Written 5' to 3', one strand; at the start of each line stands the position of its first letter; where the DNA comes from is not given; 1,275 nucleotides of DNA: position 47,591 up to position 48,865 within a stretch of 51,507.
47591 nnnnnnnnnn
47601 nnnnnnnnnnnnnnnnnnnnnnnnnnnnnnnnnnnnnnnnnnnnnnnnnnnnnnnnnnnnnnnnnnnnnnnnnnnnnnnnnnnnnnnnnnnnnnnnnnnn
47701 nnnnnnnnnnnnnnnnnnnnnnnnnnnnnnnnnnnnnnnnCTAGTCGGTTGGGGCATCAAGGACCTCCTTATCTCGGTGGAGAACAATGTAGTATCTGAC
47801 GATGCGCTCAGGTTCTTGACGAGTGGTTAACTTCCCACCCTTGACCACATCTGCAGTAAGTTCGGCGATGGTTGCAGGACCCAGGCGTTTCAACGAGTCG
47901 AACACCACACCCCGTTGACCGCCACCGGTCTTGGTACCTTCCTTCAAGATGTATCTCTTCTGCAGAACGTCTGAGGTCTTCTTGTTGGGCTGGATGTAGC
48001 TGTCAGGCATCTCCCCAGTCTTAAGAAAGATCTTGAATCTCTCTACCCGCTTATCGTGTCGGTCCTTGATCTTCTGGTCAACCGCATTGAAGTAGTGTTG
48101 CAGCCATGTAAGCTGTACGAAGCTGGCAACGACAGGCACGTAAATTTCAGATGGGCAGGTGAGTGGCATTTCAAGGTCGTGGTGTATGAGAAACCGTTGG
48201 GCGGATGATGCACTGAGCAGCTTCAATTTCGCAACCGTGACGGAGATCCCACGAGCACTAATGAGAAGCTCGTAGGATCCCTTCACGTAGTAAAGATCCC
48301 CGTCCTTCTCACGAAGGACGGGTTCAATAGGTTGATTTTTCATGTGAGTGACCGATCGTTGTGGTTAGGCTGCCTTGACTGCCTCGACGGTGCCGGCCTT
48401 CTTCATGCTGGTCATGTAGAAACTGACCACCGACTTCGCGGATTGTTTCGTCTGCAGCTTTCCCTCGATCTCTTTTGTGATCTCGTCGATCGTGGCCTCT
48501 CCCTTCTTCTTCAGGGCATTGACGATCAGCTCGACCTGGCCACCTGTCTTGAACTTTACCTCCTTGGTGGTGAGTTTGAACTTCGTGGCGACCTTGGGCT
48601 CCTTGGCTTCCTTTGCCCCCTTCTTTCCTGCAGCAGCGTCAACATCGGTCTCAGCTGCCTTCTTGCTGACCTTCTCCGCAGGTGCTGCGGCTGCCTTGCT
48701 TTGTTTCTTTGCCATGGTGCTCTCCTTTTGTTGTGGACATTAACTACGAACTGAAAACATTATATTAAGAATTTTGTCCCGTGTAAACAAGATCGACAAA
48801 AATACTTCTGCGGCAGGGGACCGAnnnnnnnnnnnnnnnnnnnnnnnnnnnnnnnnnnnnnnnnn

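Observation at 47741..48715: Three paralogous copies of a ~55-aa winged-helix-like (linker-histone-like) module, one fused to a Lys/Ala-rich histone-H1-style tail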

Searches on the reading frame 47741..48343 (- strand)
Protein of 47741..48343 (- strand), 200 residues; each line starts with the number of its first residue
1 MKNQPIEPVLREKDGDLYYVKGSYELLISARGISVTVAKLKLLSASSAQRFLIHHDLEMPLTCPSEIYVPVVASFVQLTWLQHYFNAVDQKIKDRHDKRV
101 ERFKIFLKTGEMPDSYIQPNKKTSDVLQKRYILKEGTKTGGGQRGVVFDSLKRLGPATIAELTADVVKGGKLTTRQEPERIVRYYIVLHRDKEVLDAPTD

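Call 6: search_protein_families(library=pfam, proteins=[window:47741-48343:-], max_evalue=10)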
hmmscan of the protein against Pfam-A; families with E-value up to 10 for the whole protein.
window:47741-48343:- (200 aa): 0 families

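Call 7: search_protein_families(library=phrogs, proteins=[window:47741-48343:-], max_evalue=1)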
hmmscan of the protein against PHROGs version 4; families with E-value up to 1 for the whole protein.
window:47741-48343:- (200 aa): 1 family
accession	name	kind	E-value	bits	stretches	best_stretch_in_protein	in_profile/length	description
phrog_10009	-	unknown function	0.15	12.1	1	74-177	203-300/532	-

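Call 63: predict_structure(alignment_id=A7)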
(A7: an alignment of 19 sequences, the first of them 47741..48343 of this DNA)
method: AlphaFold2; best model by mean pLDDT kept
length: 200 residues; sequences in the alignment: 19
mean_pLDDT: 86.7   pTM: 0.56
mean pLDDT of the five models: 86.7, 86.4, 86.2, 85.1, 82.1
residues with pLDDT >= 90: 116; 70-90: 63; 50-70: 13; < 50: 8
segments of 3 or more residues with pLDDT < 50: 118-123
pLDDT, mean of each block of 10 residues (from residue 1): 72 92 90 83 91 94 90 95 93 95 91 61 63 89 93 93 91 87 90 81
secondary structure, 60 per line:
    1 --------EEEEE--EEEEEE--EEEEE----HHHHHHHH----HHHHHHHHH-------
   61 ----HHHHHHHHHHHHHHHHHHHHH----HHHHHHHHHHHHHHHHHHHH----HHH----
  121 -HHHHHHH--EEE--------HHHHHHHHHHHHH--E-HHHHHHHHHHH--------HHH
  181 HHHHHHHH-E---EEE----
elements in order: E9-13 E16-21 E24-28 H33-40 H45-53 H65-85 H90-109 H122-128 E131-133 H142-154 H159-169 H178-188 E194-196
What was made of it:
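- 47741..48343 (-): p200 gene (200 aa). N-domain residues 1-112 (48008..48343), flexible linker 113-128 (47960..48007), module residues 129-200 (47744..47959). AF2 model pLDDT 86.7 with a low-confidence linker at 118-123 (call 63).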

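Call 67: fold_search(model_id=the predicted structure, library=pdb)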
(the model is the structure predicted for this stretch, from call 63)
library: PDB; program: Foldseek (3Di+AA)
matches with E <= 10: 161; with E <= 0.001: 0
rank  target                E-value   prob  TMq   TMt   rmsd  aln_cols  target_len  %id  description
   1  3k6q_A                2.6e-01  0.21  0.16  0.21   9.8        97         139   14  CRYSTAL STRUCTURE OF An antitoxin part of a putative toxin/antitoxin system (SWOL_0700) FROM SYNTROPHOMONAS WOLFEI SUB (released 2009-10-27)
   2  8fkp_NM               3.3e-01  0.15  0.15  0.16  22.6       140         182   12  Human nucleolar pre-60S ribosomal subunit (State A1) (released 2023-07-12)
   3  9y9y_A                6.1e-01  0.03  0.10  0.08  20.5       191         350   13  Crystal structure of DNA integrity scanning protein DisA from Mycobacterium tuberculosis in complex with cyclic di-AMP (released 2025-09-24)
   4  5tjg_D                6.5e-01  0.06  0.16  0.04  15.1       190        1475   13  Thermus aquaticus delta1.1-sigmaA holoenzyme/downstream-fork promoter complex with an open clamp (released 2017-06-21)
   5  5d4d_N                7.3e-01  0.06  0.16  0.04  16.3       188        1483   11  Crystal structure of Thermus thermophilus product complex for transcription initiation with NAD and CTP (released 2016-07-06)
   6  7y0d_A                7.3e-01  0.04  0.12  0.09  19.6       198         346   13  Cryo-EM structure of the Mycobacterium smegmatis DNA integrity scanning protein (MsDisA). (released 2023-02-08)
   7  8w8p_D                9.1e-01  0.06  0.17  0.05  16.0       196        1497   11  Thermus thermophilus initiation transcription complex containing CMPcPP in the post-translocated state (released 2024-07-24)
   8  5lq4_A                9.7e-01  0.11  0.24  0.13  13.3       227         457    8  The Structure of ThcOx, the First Oxidase Protein from the Cyanobactin Pathways (released 2016-11-09)
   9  9y4s_E                1.0e+00  0.03  0.11  0.08  21.5       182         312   15  Crystal structure of DNA integrity scanning protein (DisA) from Mycobacterium tuberculosis in complex with cyclic di-A (released 2025-09-17)
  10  9y4s_A                1.1e+00  0.02  0.10  0.07  20.3       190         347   15  Crystal structure of DNA integrity scanning protein (DisA) from Mycobacterium tuberculosis in complex with cyclic di-A (released 2025-09-17)
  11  9y9y_C                1.3e+00  0.02  0.11  0.08  20.2       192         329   15  Crystal structure of DNA integrity scanning protein DisA from Mycobacterium tuberculosis in complex with cyclic di-AMP (released 2025-09-24)
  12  9y4s_B                1.3e+00  0.02  0.11  0.07  20.2       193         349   14  Crystal structure of DNA integrity scanning protein (DisA) from Mycobacterium tuberculosis in complex with cyclic di-A (released 2025-09-17)
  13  6qf5_B                1.4e+00  0.03  0.14  0.13  20.4       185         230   11  X-Ray structure of human Aquaporin 2 crystallized on a silicon chip (released 2019-07-10)
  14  9buq_A2               1.8e+00  0.11  0.13  0.20   6.7        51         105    8  Single particle cryoEM structure of the Pf80S ribosome in the POST state (nrt with P- and E-site tRNA) (released 2025-05-28)
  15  3c1y_A                1.8e+00  0.02  0.12  0.08  20.4       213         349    8  Structure of bacterial DNA damage sensor protein with co-purified and co-crystallized ligand (released 2008-05-06)
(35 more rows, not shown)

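Call 86: search_protein_families(library=ncbifam, proteins=[window:47741-48343:-], max_evalue=0.01)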
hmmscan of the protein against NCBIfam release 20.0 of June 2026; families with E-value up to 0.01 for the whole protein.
window:47741-48343:- (200 aa): 0 families

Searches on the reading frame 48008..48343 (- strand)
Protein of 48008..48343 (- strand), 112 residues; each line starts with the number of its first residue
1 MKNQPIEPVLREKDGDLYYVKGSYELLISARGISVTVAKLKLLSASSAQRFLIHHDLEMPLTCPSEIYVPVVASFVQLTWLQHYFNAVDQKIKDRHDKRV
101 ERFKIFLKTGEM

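Call 100: find_homologous_proteins(query=A11, max_evalue=0.001)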
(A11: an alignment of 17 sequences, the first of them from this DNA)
Query A11 (17 sequences) (112 aa, profile of the alignment): 8 proteins with E <= 0.001 among 443 candidates.
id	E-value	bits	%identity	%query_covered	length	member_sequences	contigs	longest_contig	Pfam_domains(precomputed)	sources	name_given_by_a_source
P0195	9.8e-27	111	88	100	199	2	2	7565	-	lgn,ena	-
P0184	1.5e-25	107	98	100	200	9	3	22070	-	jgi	jgi:hypothetical protein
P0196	6.0e-25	105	88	100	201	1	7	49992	-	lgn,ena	-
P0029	2.6e-24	103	79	100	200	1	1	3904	-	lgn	-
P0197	4.8e-24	102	85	100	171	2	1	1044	-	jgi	-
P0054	4.7e-22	96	21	82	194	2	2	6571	-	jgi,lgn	-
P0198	7.1e-11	60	76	100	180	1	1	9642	-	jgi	-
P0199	3.9e-6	45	32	27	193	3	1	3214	-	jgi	jgi:hypothetical protein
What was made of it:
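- Tried and rejected: The N-domain profile search found only full-length p200-type proteins, so there is no evidence that the N-domain occurs alone (call 100).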

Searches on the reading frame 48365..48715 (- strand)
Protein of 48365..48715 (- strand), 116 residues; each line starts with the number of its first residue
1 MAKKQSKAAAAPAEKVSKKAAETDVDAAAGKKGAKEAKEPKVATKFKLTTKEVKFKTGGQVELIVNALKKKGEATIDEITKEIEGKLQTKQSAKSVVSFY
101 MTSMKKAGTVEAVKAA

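Call 6: search_protein_families(library=pfam, proteins=[window:48365-48715:-], max_evalue=10)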
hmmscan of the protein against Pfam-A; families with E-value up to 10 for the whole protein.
window:48365-48715:- (116 aa): 3 families
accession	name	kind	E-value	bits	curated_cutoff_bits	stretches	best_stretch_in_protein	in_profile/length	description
PF18211.6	Csm1_B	-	0.0037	17.5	26.4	1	43-105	29-90/94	Csm1 subunit domain B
PF08221.17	HTH_9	-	0.12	12.9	23.4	1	61-98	15-50/62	RNA polymerase III subunit RPC82 helix-turn-helix domain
PF08721.17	Tn7_Tnp_TnsA_C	-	0.18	12.8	23.4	1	60-91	32-63/83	TnsA endonuclease C terminal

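Call 7: search_protein_families(library=phrogs, proteins=[window:48365-48715:-], max_evalue=1)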
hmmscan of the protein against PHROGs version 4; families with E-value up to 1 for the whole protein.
window:48365-48715:- (116 aa): 2 families
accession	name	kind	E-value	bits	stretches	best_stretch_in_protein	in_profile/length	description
phrog_4166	-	unknown function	0.023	15.8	1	61-87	27-53/65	-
phrog_9730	-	unknown function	0.14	13.3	0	54-78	2-24/39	-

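Call 33: search_protein_families(library=pfam, alignment_id=A3, max_evalue=0.01)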
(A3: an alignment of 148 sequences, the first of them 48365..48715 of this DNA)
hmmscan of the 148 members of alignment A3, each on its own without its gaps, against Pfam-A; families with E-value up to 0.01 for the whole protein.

A. member 1, window:48365-48715:- (116 aa): 1 family
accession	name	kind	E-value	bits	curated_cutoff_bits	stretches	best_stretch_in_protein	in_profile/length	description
PF18211.6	Csm1_B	-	0.0037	17.5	26.4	1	43-105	29-90/94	Csm1 subunit domain B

B. families by the number of members that match (of 148 scanned): 25 families
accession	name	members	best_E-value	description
PF16007.11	DUF4777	4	0.0022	Domain of unknown function (DUF4777)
PF08461.16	HTH_12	3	0.00012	Ribonuclease R winged-helix domain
PF03965.22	Penicillinase_R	2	0.00011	Penicillinase repressor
PF06224.18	AlkZ-like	2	0.0048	DNA glycosylase AlkZ-like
PF08895.16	DUF1840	1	0.00045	Domain of unknown function (DUF1840)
PF09339.16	HTH_IclR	1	0.0005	IclR helix-turn-helix domain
PF14394.12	DUF4423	1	0.00063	Domain of unknown function (DUF4423)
PF04316.19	FlgM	1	0.00089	Anti-sigma-28 factor, FlgM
PF12802.13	MarR_2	1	0.00098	MarR family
PF22798.2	DUF5817_CT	1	0.0011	DUF5817, C-terminal domain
PF01978.25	TrmB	1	0.0014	Sugar-specific transcriptional regulator TrmB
PF07848.18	PaaX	1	0.0015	PaaX-like protein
PF21128.4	MCM4_WHD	1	0.0015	MCM4, winged helix domain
PF01398.27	JAB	1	0.0017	JAB1/Mov34/MPN/PAD-1 ubiquitin protease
PF03228.19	Adeno_VII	1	0.0034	Adenoviral core protein VII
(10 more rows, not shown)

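Call 34: search_protein_families(library=phrogs, alignment_id=A3, max_evalue=0.001)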
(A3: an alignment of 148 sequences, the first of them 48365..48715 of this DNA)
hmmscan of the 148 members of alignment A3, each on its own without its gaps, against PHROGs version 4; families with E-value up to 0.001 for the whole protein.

A. member 1, window:48365-48715:- (116 aa): 0 families

B. families by the number of members that match (of 148 scanned): 7 families
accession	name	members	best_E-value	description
phrog_1687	-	1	6.8e-07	MarR family transcrition regulator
phrog_26283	-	1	8.2e-06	-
phrog_12057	-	1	0.00028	-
phrog_1123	-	1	0.00054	-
phrog_2440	-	1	0.00062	transcriptional regulator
phrog_2030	-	1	0.00084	transcriptional regulator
phrog_1324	-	1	0.00095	transcriptional activator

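Call 82: list_cluster_members(proteins=[window:48365-48715:-, window:47741-48343:-, window:10694-11095:+, P0034, P0044, P0054, P0035])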
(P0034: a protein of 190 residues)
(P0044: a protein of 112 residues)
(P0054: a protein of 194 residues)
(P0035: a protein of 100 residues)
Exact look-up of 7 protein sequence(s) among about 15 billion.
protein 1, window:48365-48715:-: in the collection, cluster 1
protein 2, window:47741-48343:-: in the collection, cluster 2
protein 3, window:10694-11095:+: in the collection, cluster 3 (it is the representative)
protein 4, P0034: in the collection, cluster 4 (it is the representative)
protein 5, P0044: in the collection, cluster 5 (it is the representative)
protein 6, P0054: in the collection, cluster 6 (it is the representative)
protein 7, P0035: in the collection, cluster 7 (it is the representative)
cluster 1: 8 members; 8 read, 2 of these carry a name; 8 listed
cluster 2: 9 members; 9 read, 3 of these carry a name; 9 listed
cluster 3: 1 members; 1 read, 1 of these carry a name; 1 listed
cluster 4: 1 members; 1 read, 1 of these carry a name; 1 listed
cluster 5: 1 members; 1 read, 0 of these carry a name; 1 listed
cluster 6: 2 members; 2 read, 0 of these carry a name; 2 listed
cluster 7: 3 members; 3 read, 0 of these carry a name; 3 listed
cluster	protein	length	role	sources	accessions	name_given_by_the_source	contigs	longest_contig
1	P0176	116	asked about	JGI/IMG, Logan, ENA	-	hypothetical protein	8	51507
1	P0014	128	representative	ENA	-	-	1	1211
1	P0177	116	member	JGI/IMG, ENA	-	hypothetical protein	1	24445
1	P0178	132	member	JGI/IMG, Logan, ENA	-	-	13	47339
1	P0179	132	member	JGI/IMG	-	-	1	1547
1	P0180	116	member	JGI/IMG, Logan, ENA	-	-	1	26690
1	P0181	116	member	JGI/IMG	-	-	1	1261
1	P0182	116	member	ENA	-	-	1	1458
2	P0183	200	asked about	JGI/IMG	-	hypothetical protein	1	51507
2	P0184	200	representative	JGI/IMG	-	hypothetical protein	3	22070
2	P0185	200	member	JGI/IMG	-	hypothetical protein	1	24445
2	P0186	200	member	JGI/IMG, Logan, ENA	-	-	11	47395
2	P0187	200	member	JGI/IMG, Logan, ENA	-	-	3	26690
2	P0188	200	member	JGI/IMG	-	-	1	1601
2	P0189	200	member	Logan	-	-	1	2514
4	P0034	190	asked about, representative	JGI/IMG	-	hypothetical protein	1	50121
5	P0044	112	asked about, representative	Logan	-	-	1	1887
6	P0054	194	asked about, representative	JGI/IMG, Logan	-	-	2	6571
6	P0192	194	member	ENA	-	-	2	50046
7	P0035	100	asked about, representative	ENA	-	-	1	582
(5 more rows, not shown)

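Call 83: find_encoding_contigs(protein=P0192, flank=10000, max_places=2)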
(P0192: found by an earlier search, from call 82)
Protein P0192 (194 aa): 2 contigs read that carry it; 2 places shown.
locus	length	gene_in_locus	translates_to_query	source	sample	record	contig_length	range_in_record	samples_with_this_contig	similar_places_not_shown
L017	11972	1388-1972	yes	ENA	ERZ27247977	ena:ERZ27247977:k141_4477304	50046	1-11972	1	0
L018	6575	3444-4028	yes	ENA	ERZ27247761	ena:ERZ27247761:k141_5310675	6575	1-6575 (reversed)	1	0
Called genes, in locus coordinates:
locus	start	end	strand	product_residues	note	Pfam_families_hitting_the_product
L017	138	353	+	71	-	-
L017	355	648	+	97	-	-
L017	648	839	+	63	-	-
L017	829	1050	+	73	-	-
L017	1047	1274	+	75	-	-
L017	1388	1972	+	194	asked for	-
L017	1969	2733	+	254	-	PF13489:Methyltransf_23, PF13847:Methyltransf_31 (weak), PF08242:Methyltransf_12 (faint)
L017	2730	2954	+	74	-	-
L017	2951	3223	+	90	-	-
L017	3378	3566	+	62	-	-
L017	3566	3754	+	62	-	-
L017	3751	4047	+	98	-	-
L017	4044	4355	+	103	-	-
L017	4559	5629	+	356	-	-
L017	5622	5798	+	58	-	-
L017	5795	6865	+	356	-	-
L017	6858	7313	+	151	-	-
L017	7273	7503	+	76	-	-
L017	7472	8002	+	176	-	PF05866:RusA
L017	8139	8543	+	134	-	-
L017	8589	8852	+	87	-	-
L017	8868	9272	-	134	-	-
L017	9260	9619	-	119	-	-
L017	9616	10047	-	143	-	-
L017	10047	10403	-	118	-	-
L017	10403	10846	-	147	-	PF05257:CHAP (weak)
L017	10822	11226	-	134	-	-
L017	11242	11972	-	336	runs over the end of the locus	-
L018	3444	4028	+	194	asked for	-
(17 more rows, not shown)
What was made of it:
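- The p200-methyltransferase pair survives in L017, where the rest of the neighbourhood differs (call 83).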

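Call 86: search_protein_families(library=ncbifam, proteins=[window:48365-48715:-], max_evalue=0.01)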
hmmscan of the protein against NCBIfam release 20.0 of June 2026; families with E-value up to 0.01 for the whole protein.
window:48365-48715:- (116 aa): 0 families
